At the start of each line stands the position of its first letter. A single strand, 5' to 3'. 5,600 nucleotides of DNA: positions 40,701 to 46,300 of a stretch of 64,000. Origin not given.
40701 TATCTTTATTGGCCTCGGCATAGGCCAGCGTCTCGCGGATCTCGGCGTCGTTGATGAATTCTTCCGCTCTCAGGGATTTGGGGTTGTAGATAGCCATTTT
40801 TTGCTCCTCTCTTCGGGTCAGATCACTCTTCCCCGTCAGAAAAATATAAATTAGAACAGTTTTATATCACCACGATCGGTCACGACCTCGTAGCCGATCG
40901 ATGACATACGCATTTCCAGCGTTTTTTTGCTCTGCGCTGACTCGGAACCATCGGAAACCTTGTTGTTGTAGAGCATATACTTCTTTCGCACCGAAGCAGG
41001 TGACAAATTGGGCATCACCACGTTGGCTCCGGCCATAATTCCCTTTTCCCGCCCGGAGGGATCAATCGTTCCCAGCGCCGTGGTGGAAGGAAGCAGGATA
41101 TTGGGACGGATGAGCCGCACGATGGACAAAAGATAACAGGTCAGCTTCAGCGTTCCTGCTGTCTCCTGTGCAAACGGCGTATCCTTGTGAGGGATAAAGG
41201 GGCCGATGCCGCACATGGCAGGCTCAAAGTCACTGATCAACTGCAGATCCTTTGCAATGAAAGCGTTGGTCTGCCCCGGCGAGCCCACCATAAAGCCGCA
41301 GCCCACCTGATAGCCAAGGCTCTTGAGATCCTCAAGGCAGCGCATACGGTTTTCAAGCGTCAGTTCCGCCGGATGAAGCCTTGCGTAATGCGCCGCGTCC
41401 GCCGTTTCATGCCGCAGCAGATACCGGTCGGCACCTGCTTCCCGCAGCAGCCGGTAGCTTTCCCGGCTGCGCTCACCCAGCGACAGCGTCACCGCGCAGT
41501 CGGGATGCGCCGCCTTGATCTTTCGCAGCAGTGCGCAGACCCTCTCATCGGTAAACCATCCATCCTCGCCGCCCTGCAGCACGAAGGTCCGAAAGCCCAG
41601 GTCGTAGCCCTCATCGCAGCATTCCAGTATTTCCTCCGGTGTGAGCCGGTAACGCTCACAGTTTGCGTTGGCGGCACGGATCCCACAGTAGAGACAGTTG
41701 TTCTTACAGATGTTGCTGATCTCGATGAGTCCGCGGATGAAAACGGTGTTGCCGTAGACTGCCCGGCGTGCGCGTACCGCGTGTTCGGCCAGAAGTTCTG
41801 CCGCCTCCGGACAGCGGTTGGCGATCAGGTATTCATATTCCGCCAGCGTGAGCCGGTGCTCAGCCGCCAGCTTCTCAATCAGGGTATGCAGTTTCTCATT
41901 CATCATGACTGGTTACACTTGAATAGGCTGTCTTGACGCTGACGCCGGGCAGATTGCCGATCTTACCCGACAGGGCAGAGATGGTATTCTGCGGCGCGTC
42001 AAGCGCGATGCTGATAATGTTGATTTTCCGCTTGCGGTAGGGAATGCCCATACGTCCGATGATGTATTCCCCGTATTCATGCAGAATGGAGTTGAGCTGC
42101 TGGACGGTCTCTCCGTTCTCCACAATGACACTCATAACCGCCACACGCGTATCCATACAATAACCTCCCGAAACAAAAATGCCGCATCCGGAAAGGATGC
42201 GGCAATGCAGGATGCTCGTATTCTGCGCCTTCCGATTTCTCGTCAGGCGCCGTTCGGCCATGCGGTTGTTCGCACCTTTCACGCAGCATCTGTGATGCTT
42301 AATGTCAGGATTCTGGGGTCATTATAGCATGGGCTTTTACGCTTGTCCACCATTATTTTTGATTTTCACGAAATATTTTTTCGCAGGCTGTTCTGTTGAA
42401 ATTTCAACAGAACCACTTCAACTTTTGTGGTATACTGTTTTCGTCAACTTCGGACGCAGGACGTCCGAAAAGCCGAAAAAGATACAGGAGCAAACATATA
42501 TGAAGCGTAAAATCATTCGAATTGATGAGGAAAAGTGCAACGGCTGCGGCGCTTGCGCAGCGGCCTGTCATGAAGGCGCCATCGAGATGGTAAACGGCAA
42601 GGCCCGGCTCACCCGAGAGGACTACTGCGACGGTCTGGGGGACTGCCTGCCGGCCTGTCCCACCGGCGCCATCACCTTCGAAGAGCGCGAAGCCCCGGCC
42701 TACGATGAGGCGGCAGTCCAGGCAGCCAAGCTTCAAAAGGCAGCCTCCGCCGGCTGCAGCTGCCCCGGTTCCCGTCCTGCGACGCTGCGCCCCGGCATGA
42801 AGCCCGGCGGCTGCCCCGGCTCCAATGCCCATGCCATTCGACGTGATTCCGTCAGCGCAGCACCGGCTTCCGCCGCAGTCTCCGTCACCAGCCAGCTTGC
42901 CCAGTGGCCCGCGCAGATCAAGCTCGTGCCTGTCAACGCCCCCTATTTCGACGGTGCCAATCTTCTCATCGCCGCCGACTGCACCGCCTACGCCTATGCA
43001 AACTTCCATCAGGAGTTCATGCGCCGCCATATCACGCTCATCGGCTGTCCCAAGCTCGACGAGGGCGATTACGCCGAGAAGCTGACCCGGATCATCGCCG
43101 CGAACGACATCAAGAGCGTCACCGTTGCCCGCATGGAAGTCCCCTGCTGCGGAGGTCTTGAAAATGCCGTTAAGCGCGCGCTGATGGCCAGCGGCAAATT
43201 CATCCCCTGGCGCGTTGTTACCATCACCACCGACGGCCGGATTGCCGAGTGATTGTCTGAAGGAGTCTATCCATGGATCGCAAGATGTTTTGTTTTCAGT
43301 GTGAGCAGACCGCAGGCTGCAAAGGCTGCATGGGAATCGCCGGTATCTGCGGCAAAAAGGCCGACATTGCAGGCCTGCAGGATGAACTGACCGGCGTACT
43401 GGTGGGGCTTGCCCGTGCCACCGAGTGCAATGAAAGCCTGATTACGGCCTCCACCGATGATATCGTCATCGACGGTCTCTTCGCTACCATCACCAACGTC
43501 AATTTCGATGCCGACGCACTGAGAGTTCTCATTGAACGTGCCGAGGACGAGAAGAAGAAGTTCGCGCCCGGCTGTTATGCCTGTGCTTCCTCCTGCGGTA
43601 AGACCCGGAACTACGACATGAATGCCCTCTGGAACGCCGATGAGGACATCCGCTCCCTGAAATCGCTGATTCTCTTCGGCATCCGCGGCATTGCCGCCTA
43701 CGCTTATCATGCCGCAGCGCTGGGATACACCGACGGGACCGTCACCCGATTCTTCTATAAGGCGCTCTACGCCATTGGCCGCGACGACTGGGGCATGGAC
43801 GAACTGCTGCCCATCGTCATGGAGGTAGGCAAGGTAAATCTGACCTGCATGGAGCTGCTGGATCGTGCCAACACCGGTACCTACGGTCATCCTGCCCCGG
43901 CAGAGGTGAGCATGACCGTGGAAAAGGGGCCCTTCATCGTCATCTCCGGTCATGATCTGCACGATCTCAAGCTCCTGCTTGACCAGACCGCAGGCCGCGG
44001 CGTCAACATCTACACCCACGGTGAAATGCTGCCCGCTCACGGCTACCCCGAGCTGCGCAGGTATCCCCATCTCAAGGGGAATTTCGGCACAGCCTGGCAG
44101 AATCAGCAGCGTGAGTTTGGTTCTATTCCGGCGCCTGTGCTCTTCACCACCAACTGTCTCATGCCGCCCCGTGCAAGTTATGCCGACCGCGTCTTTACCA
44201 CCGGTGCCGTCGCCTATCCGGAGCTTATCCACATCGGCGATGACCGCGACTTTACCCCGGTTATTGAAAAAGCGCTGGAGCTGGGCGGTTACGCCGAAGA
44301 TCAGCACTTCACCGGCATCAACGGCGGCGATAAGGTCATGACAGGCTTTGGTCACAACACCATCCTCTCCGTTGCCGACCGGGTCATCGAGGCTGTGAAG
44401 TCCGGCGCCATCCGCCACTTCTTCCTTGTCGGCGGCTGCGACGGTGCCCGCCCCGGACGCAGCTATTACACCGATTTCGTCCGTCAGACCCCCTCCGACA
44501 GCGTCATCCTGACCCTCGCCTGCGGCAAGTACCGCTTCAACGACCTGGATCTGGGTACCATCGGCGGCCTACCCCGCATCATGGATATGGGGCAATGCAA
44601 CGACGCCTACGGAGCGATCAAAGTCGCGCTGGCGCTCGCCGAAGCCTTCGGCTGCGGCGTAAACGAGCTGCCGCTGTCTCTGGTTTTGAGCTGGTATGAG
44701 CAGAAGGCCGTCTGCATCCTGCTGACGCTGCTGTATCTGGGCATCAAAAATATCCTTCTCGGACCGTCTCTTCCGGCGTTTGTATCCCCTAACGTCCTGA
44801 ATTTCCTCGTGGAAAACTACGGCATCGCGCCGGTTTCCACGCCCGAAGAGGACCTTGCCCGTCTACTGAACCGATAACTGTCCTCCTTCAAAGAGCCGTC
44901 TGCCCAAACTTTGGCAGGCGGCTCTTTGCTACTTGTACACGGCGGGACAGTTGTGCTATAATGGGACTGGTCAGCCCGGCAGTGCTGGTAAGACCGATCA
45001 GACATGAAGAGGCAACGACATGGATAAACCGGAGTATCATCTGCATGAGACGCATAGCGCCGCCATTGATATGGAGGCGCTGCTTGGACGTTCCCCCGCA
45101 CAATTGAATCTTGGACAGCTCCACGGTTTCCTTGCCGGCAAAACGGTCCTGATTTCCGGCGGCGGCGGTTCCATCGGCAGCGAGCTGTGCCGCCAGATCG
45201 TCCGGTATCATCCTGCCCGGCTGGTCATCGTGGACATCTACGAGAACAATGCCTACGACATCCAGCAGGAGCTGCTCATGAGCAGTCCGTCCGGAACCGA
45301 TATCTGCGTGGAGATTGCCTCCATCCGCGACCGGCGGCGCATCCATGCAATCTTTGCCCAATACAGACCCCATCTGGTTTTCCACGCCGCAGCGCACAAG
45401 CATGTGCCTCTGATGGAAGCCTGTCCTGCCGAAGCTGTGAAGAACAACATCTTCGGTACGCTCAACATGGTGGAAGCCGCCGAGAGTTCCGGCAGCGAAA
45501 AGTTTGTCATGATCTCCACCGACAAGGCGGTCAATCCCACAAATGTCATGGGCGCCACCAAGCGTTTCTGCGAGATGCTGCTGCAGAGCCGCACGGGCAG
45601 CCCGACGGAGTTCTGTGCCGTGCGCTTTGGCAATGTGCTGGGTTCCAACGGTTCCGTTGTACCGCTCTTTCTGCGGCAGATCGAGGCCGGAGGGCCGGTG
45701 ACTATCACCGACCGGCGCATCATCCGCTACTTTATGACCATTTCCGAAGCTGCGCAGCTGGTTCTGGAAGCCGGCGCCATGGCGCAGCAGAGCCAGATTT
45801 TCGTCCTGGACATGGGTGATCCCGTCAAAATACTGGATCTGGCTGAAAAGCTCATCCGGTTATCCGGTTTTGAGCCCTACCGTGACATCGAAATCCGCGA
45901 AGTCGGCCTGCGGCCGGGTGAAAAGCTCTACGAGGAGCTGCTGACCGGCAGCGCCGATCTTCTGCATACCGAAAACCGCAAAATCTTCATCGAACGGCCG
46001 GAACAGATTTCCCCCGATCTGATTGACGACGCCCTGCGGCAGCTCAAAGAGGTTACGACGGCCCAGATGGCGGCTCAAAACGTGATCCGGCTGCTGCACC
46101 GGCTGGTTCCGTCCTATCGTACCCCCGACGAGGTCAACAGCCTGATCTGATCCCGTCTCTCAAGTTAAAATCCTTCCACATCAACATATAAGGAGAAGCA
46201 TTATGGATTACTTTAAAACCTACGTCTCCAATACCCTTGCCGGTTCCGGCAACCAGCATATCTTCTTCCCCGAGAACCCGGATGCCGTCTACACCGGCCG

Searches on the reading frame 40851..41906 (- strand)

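Call 30: search_protein_families(library=pfam, proteins=[window:40851-41906:-], max_evalue=0.001)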
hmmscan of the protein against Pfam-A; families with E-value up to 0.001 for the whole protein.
window:40851-41906:- (351 aa): 1 family
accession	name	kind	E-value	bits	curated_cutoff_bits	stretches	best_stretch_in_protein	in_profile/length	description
PF04055.27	Radical_SAM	-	4.9e-18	66.3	29.5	1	61-219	1-161/166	Radical SAM superfamily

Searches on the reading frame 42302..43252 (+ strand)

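Call 30: search_protein_families(library=pfam, proteins=[window:42302-43252:+], max_evalue=0.001)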
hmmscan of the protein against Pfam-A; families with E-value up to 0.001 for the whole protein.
window:42302-43252:+ (316 aa): 9 families
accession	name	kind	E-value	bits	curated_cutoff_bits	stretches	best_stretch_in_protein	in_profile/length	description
PF12838.12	Fer4_7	-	2.2e-12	47.7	27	2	78-123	1-52/52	4Fe-4S dicluster domain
PF00037.32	Fer4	-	2.3e-11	43.4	21.1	2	73-95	2-24/24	4Fe-4S binding domain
PF12837.12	Fer4_6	-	9.8e-11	41.5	25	1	71-94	1-24/24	4Fe-4S binding domain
PF14697.11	Fer4_21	-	1e-08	35.6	35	1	73-125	2-58/59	4Fe-4S dicluster domain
PF13237.11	Fer4_10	-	6.5e-08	32.8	25.5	1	72-120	2-53/53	4Fe-4S dicluster domain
PF25160.1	LdpA_Fe-S-bd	-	7.9e-07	29.2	27.6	0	73-97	22-46/49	LdpA Fe-S cluster-binding domain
PF13187.11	Fer4_9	-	8.4e-07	29.4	27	1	78-124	1-52/52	4Fe-4S dicluster domain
PF12797.12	Fer4_2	-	1.7e-05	24.9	24.5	1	71-90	2-21/22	4Fe-4S binding domain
PF13484.11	Fer4_16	-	0.00013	23.1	30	0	113-137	6-30/66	4Fe-4S double cluster binding domain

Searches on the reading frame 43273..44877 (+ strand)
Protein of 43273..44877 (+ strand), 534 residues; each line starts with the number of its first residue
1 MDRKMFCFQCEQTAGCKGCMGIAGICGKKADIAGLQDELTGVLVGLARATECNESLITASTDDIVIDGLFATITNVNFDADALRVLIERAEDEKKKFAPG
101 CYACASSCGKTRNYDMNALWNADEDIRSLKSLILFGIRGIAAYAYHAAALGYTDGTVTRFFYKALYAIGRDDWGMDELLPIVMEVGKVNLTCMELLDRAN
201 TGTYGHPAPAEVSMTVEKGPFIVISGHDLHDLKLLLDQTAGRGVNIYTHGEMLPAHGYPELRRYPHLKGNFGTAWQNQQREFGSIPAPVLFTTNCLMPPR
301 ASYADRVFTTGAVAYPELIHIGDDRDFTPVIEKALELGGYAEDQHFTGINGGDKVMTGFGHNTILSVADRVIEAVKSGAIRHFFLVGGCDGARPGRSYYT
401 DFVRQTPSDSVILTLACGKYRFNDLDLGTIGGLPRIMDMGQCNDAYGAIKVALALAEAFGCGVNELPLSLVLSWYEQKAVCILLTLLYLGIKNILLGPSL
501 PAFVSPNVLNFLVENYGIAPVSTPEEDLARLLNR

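Call 30: search_protein_families(library=pfam, proteins=[window:43273-44877:+], max_evalue=0.001)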
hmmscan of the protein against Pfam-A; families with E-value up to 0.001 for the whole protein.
window:43273-44877:+ (534 aa): 1 family
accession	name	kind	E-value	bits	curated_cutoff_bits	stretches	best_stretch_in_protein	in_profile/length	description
PF03063.25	Prismane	-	4.5e-159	530.8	27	1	5-528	1-512/513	Prismane/CO dehydrogenase family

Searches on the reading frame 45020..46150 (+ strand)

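Call 30: search_protein_families(library=pfam, proteins=[window:45020-46150:+], max_evalue=0.001)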
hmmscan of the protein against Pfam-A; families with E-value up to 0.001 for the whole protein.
window:45020-46150:+ (376 aa): 7 families
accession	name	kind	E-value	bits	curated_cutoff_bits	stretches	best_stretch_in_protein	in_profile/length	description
PF02719.21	Polysacc_synt_2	-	4.4e-116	387.6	20.2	1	43-324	1-290/293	Polysaccharide biosynthesis protein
PF01370.27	Epimerase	-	4.2e-22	79.2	20.9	1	43-254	1-227/240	NAD dependent epimerase/dehydratase family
PF16363.11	GDP_Man_Dehyd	-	4.9e-16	59.5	27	1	44-168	1-130/332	GDP-mannose 4,6 dehydratase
PF04321.23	RmlD_sub_bind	-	7.1e-13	48.7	27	1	42-234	2-180/287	RmlD substrate binding domain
PF01073.25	3Beta_HSD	-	4.9e-07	29.5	22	1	44-173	1-122/280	3-beta hydroxysteroid dehydrogenase/isomerase family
PF08659.16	KR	-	2.1e-05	25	22.6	1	42-167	2-136/180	KR domain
PF07993.18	NAD_binding_4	-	0.00085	19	20.1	0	119-184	91-153/258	Male sterility protein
